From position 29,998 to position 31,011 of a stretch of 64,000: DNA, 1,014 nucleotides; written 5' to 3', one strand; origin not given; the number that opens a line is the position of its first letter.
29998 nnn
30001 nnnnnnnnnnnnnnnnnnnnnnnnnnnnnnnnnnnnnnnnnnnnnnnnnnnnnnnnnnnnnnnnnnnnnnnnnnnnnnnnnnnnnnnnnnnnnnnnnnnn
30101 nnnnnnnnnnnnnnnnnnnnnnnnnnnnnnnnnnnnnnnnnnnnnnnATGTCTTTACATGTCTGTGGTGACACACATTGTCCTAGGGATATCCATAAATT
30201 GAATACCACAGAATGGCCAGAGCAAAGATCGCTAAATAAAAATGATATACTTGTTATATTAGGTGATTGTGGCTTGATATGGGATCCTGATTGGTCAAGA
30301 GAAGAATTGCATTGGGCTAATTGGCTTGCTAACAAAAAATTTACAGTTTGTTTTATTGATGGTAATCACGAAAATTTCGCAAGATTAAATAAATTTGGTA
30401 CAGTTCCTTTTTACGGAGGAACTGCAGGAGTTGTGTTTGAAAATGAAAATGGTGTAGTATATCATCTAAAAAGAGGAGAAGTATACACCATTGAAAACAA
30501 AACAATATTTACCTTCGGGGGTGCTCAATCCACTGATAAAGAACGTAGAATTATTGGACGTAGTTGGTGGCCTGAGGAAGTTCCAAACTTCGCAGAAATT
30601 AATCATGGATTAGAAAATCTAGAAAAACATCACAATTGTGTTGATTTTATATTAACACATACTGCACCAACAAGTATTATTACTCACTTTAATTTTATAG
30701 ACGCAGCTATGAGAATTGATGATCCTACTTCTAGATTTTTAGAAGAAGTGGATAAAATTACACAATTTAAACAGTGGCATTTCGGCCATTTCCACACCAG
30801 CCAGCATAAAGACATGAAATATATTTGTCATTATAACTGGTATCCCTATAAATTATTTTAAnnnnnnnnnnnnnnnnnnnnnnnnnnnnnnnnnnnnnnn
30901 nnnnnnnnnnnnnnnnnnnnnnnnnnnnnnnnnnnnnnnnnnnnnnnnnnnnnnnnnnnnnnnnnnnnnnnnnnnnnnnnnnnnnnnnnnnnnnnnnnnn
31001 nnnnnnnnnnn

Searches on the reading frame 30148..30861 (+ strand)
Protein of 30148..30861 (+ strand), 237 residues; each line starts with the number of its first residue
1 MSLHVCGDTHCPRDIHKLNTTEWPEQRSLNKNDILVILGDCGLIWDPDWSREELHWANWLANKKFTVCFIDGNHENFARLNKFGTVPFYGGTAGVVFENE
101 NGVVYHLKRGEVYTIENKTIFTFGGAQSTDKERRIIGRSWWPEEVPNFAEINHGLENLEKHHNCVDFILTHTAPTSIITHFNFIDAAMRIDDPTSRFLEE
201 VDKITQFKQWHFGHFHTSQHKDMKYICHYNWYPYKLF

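Call 6: search_protein_families(library=pfam, proteins=[window:30148-30861:+], max_evalue=0.01)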
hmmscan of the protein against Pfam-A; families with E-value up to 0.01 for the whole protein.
window:30148-30861:+ (237 aa): 2 families
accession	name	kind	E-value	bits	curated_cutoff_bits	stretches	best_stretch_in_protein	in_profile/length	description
PF00149.33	Metallophos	-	2e-09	38.6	21.5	1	1-216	1-189/191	Calcineurin-like phosphoesterase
PF12850.12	Metallophos_2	-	0.0079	16.7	27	0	1-120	1-84/154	Calcineurin-like phosphoesterase superfamily domain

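Call 7: search_protein_families(library=phrogs, proteins=[window:30148-30861:+], max_evalue=0.001)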
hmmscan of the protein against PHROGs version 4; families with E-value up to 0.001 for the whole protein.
window:30148-30861:+ (237 aa): 2 families
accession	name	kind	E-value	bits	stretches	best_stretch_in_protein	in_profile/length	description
phrog_1649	-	other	2.6e-30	106.1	1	1-232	36-271/308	metallo-phosphoesterase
phrog_9594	-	unknown function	0.0006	20.8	0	201-225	36-60/63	-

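Call 13: search_solved_structures(query=window:30148-30861:+, show_alignments=2, max_evalue=1)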
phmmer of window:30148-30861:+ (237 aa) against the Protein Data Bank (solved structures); distinct sequences matched with E-value up to 1: 2.
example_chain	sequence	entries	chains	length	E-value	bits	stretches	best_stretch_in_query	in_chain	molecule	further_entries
6lo8_D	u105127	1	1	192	0.65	12.2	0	181-234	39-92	Mitochondrial import inner membrane translocase subunit TIM18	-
8azw_N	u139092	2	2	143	0.85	11.8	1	79-131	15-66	eL28 (60S ribosomal protein L28)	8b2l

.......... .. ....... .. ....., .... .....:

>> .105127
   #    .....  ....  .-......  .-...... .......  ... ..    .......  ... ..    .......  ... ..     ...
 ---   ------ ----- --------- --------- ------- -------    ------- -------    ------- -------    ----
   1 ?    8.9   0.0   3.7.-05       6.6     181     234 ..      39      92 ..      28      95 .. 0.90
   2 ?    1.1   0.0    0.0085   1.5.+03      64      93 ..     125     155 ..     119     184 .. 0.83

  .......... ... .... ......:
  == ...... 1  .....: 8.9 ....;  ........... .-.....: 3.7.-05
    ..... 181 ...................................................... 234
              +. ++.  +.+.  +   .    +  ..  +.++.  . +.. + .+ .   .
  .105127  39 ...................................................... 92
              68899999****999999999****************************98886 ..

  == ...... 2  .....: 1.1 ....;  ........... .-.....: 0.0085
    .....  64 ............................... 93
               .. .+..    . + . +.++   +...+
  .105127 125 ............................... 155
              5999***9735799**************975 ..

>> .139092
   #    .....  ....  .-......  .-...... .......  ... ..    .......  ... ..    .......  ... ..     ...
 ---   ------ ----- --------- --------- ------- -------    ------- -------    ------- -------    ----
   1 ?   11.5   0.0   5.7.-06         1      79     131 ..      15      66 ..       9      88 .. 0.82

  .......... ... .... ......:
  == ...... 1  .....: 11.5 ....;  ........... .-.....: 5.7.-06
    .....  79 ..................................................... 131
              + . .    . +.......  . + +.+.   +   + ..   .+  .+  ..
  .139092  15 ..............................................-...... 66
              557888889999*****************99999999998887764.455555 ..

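Call 15: search_protein_families(library=ncbifam, proteins=[window:30148-30861:+], max_evalue=0.01)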
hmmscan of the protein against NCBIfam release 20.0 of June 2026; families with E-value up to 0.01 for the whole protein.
window:30148-30861:+ (237 aa): 0 families

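Call 27: search_dna_similar(query=window:30148-30861:+, collection=phages, mode=protein, max_rows=30, rows=spread)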
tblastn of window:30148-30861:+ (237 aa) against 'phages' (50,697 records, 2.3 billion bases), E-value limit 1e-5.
Records with a match: 183; places in all: 184; records where one place covers at least 80% of the query: 32.
Best place of each record, by identity: <60% 183.
By first word of the organism name: Streptomyces 105; Mycobacterium 48; Bacteriophage 10; Rhizobium 10; Rhodococcus 4; Prevotella 3; Oscillospirales 1; Nitratidesulfovibrio 1; Desulfovibrio 1.
By host as written in the record: Streptomyces griseus ATCC 10137 41; Mycobacterium smegmatis mc2 155 40; Streptomyces lividans JI 1326 27; - 16; Streptomyces viridochromogenes DSM40736 8; Streptomyces sanglieri UNT16F27A 8; Streptomyces griseofuscus ATCC 23916 6; Mycobacterium smegmatis mc#155 5; and 20 more.
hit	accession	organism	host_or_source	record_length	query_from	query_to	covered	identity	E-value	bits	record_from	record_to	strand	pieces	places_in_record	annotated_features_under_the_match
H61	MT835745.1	Bacteriophage sp.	human fecal samples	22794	1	219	92%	41.4%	2e-46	170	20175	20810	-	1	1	record has no annotation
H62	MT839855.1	Bacteriophage sp.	human fecal samples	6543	1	229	87%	34.3%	1e-24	137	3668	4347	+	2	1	record has no annotation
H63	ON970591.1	Streptomyces phage Angela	Streptomyces griseus ATCC 10137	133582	1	217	92%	28.4%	2e-11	69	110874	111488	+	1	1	222: metallophosphoesterase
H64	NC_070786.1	Streptomyces phage Muntaha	Streptomyces sanglieri UNT16F27A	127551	1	216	91%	27.2%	2e-6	54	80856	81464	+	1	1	140: metallo-phosphoesterase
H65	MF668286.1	Rhodococcus phage Trina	Rhodococcus erythropolis RIA 643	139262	6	216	89%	26.8%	9e-12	70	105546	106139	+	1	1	metallophosphoesterase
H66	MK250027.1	Prevotella phage Lak-B8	Prevotella sp.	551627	7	227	93%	23.9%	8e-6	52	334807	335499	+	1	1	record has no annotation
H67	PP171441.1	Streptomyces phage Mandalore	soil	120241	67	217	64%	31.4%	2e-10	66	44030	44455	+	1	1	record has no annotation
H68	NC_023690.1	Mycobacterium phage Courthouse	Mycobacterium smegmatis mc2 155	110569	25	177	65%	30.6%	4e-8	59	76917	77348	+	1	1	146: metallo-phosphoesterase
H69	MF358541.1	Streptomyces phage Warpy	Streptomyces griseus ATCC 10137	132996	67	217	64%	31.0%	3e-10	66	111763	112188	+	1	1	phosphoesterase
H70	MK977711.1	Streptomyces phage Evy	Streptomyces griseus ATCC 10137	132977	67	217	64%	31.0%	4e-10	65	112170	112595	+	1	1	210: phosphoesterase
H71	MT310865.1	Streptomyces phage Bmoc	Streptomyces griseofuscus ATCC 23916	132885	67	217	64%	30.4%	8e-10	64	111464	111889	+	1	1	224: phosphoesterase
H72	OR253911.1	Streptomyces phage PinkiePie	Streptomyces lividans JI 1326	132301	67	217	64%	30.4%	1e-9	64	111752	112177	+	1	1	220: metallophosphoesterase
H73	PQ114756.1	Streptomyces phage HangryHippo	Streptomyces lividans JI 1326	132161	67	217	64%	30.4%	2e-9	63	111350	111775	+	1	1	218: metallophosphatase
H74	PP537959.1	Streptomyces phage Leo04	Streptomyces lividans JI 1326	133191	67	217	64%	30.4%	2e-9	63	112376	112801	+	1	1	220: metallophosphoesterase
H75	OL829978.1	Streptomyces phage Tomas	Streptomyces sanglieri UNT16F27A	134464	67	217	64%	30.2%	1e-7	57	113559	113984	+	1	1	232: phosphoesterase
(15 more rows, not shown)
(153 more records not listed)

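Call 30: get_annotated_region(hit=H61, flank=20000)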
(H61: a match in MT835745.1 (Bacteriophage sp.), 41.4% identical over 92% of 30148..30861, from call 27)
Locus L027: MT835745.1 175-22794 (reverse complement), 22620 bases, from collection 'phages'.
description: UNVERIFIED: Bacteriophage sp. clone scaffold_586 genomic sequence.
organism: Bacteriophage sp. (NCBI taxid 38018)
taxonomy: Viruses
host: -; source: human fecal samples; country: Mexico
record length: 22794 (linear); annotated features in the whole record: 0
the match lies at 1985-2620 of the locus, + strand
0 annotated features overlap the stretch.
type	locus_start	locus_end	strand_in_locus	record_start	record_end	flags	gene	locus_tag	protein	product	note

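Call 34: find_related_loci(query=window:30148-30858:+, collection=viral_contigs, flank=10000)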
Query window:30148-30858:+ (237 aa) in viral_contigs; peptide patterns used: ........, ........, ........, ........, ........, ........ (x = any residue, [..] = any of these).
5 stretches matched a pattern; 3 encode a relative of the query (tblastn E <= 1e-3); 3 distinct loci.
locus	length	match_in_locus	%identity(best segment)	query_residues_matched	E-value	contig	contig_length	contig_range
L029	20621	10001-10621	44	1-216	4e-54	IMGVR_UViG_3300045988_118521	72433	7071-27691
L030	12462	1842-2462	44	1-216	4e-54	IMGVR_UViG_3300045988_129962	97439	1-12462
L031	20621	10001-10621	44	1-216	8e-55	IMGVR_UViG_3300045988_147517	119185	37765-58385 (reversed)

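Call 42: find_homologous_proteins(query=window:30148-30858:+, max_evalue=0.00001)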
Query window:30148-30858:+ (237 aa): 1231 proteins with E <= 0.00001 among 1283 candidates; the best 120 are listed.
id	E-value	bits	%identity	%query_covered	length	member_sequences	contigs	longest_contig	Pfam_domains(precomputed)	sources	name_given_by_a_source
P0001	1.2e-168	577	100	100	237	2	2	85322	PF00149.34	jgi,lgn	-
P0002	3.8e-117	408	68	100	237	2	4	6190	PF00149.34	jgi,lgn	jgi:hypothetical protein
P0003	4.0e-117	408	68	100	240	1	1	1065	-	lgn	-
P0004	9.2e-111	387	67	100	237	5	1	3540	PF00149.34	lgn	-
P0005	5.6e-104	365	63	100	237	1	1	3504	PF00149.34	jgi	jgi:hypothetical protein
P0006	2.3e-100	353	61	100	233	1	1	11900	PF00149.34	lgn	-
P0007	1.9e-99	350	60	100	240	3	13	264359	PF00149.34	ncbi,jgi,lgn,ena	-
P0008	2.3e-93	330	57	100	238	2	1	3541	PF00149.34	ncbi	-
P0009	2.4e-84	300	57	100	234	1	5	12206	-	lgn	-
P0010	2.2e-81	291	54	100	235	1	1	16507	PF00149.34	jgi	jgi:hypothetical protein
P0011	5.2e-80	286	53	100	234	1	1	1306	PF00149.34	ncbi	-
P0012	7.9e-80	286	50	100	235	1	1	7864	PF00149.34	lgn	-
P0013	3.6e-78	280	52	100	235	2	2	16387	PF00149.34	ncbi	-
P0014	1.8e-77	278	51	100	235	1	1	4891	PF00149.34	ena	-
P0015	1.1e-76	275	52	100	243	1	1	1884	PF00149.34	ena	-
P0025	8.1e-73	263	48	100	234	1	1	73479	PF00149.34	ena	-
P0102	2.2e-57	212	44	96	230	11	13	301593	PF00149.34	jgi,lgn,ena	-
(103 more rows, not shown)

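Call 43: find_encoding_contigs(protein=P0007, flank=8000, max_places=3)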
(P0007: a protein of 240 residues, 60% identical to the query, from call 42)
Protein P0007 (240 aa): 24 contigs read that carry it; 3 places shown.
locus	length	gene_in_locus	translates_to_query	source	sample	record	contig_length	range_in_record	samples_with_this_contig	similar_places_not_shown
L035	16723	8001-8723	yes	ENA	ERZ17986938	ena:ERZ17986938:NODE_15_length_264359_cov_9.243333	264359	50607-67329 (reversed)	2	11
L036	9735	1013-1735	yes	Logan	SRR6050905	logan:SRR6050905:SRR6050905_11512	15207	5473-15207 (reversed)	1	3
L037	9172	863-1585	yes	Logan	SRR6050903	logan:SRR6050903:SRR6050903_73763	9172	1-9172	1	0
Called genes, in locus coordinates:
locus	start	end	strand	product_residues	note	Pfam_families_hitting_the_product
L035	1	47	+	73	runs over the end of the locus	-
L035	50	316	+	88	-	-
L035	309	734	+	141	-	-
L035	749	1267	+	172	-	-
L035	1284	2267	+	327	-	PF07885:Ion_trans_2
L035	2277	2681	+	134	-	-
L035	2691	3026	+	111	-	-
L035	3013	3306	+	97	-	-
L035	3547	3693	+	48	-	-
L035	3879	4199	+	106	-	PF22275:DUF6957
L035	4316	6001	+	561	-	PF16868:NMT1_3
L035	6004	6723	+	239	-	PF10679:DUF2491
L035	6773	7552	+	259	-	-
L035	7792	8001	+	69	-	-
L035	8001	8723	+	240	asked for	PF00149:Metallophos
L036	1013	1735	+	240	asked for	PF00149:Metallophos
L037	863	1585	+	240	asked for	PF00149:Metallophos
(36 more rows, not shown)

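Call 44: find_encoding_contigs(protein=P0102, flank=8000, max_places=3)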
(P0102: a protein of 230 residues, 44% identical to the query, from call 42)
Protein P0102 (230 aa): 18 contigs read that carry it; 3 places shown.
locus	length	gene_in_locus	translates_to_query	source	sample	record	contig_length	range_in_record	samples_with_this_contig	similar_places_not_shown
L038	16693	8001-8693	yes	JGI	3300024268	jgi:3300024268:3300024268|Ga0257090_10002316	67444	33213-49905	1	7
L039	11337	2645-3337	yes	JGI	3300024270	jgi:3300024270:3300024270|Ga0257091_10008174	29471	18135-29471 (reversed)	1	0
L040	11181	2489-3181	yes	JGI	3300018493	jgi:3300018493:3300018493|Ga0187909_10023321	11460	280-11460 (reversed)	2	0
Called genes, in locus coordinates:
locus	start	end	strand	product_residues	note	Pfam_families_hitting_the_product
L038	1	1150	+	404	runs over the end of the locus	PF12849:PBP_like_2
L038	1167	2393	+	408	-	PF00999:Na_H_Exchanger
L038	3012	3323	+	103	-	-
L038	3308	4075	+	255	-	-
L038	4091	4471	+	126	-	PF01981:PTH2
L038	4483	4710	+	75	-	-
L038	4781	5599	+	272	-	PF01555:N6_N4_Mtase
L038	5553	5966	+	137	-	-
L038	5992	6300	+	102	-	-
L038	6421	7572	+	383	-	-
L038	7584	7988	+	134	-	-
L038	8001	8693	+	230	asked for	PF00149:Metallophos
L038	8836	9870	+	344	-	-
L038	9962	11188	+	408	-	PF00265:TK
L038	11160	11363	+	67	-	PF14020:DUF4236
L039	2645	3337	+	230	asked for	PF00149:Metallophos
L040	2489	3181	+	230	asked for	PF00149:Metallophos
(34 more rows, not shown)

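Call 45: find_encoding_contigs(protein=P0025, flank=8000, max_places=2)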
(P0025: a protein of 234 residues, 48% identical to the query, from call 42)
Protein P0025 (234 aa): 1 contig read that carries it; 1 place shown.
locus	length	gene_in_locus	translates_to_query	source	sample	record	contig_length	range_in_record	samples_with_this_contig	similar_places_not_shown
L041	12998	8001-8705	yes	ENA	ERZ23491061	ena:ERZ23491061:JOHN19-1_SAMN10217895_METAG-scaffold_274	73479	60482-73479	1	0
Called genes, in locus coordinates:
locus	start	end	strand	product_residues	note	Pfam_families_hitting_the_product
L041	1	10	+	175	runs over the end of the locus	-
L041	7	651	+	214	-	-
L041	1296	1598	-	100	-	-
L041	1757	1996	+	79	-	-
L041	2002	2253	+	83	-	-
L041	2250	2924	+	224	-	-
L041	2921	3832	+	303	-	-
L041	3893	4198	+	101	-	-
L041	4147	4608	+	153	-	-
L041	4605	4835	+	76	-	-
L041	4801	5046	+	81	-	-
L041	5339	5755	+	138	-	-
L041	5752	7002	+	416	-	PF01139:RtcB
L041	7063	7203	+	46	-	-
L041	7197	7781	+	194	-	-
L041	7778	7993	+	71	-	-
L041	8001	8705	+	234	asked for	PF00149:Metallophos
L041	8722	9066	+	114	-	-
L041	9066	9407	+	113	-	-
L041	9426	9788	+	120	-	-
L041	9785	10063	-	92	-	-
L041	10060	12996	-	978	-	?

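Call 49: find_related_loci(query=A1, collection=viral_contigs, flank=10000)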
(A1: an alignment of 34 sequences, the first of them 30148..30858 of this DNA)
Query A1 (237 aa) in viral_contigs; peptide patterns used: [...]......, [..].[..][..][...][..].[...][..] (x = any residue, [..] = any of these).
599 stretches matched a pattern (row limit reached: there are more); 504 encode a relative of the query (tblastn E <= 1e-3); the best 80 are kept; 80 distinct loci.
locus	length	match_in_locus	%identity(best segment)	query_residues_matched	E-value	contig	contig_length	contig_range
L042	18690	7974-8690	65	1-237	2e-110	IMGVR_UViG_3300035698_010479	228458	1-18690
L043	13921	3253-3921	46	3-229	9e-60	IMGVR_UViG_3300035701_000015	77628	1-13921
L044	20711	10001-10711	41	1-236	6e-59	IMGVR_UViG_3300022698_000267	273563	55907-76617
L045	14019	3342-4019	43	1-220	4e-58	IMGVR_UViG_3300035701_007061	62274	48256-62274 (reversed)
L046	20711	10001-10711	41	1-236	4e-58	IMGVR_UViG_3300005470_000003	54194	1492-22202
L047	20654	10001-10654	43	5-227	9e-58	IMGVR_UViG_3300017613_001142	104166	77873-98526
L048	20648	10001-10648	47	1-219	5e-57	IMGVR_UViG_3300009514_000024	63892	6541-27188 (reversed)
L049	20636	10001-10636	46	1-216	3e-56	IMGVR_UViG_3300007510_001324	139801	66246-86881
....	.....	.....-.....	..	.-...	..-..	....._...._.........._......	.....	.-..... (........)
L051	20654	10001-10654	43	3-230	2e-56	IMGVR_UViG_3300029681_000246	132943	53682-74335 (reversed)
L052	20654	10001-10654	43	3-230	5e-56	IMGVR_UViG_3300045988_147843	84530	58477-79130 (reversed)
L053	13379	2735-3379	44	3-225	4e-56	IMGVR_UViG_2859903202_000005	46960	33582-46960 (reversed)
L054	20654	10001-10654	41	3-230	2e-55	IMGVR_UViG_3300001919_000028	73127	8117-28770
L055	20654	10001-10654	43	3-230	2e-55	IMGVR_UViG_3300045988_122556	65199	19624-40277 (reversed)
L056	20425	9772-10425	43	3-230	2e-55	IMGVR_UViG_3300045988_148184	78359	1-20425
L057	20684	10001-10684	42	3-230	1e-55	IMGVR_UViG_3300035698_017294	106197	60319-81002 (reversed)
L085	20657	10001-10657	40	3-230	1e-52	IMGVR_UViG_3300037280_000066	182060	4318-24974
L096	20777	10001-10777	40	5-229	2e-50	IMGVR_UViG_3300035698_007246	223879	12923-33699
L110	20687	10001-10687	38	3-230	8e-49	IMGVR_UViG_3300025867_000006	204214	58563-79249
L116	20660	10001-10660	38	5-230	3e-48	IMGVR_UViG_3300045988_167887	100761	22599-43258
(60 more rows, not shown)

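Call 52: predict_structure(alignment_id=A1)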
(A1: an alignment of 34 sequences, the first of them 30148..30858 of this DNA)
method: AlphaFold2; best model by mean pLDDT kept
length: 237 residues; sequences in the alignment: 34
mean_pLDDT: 96.0   pTM: 0.93
mean pLDDT of the five models: 96.0, 95.9, 95.6, 94.9, 94.6
residues with pLDDT >= 90: 220; 70-90: 17; 50-70: 0; < 50: 0
segments of 3 or more residues with pLDDT < 50: none
pLDDT, mean of each block of 10 residues (from residue 1): 97 93 97 98 94 97 98 96 97 98 98 98 96 91 97 99 99 96 83 97 99 95 96 96
secondary structure, 60 per line:
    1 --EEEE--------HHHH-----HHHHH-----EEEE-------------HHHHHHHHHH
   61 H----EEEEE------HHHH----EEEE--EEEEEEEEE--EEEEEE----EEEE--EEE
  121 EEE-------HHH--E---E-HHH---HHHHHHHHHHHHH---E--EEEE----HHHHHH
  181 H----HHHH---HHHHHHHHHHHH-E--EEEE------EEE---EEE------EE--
elements in order: E3-6 H15-18 H24-28 E34-37 H51-61 E66-70 H77-80 E85-88 E91-99 E102-107 E112-115 E118-123 H148-160 E167-170 H175-181 H186-189 H193-204 E209-212 E219-221 E225-227

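Call 76: search_protein_families(library=pfam, proteins=[L096:3966-4466:+, L116:10802-11275:+, L049:14713-15183:+, L110:10704-11624:+, L096:11762-12514:+, L057:13407-14633:+], max_evalue=0.001)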
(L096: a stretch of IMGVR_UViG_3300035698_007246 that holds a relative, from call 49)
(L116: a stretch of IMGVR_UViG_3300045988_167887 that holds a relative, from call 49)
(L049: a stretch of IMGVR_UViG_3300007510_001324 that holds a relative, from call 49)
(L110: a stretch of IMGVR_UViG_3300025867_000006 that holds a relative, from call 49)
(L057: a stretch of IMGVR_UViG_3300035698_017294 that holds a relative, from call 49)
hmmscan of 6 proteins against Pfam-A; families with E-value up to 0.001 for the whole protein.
L096:3966-4466:+ (167 aa): 1 family
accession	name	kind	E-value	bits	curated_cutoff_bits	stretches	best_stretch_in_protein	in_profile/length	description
PF08719.17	NADAR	-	5.6e-37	127.9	35.1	1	14-162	11-162/163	NADAR domain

L116:10802-11275:+ (158 aa): 2 families
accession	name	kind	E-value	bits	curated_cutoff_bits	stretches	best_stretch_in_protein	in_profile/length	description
PF00692.24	dUTPase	-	3.2e-31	108.2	22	1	21-156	2-129/129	dUTPase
PF22769.1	DCD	-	9.1e-06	26.3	27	1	61-128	84-150/153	dCTP deaminase-like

L049:14713-15183:+ (157 aa): 1 family
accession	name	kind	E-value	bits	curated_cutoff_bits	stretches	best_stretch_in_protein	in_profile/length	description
PF13328.12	HD_4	-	5.6e-05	23.4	27.2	1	15-92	2-79/156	HD domain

L110:10704-11624:+ (307 aa): 0 families

L096:11762-12514:+ (251 aa): 0 families

L057:13407-14633:+ (409 aa): 2 families
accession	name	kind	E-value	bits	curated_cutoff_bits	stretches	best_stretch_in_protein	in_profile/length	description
PF21189.3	PHA02142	-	2.4e-30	105.3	27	1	30-118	1-90/92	PHA02142 OB-fold domain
PF09414.15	RNA_ligase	-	9.9e-17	62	27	1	216-387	3-167/171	RNA ligase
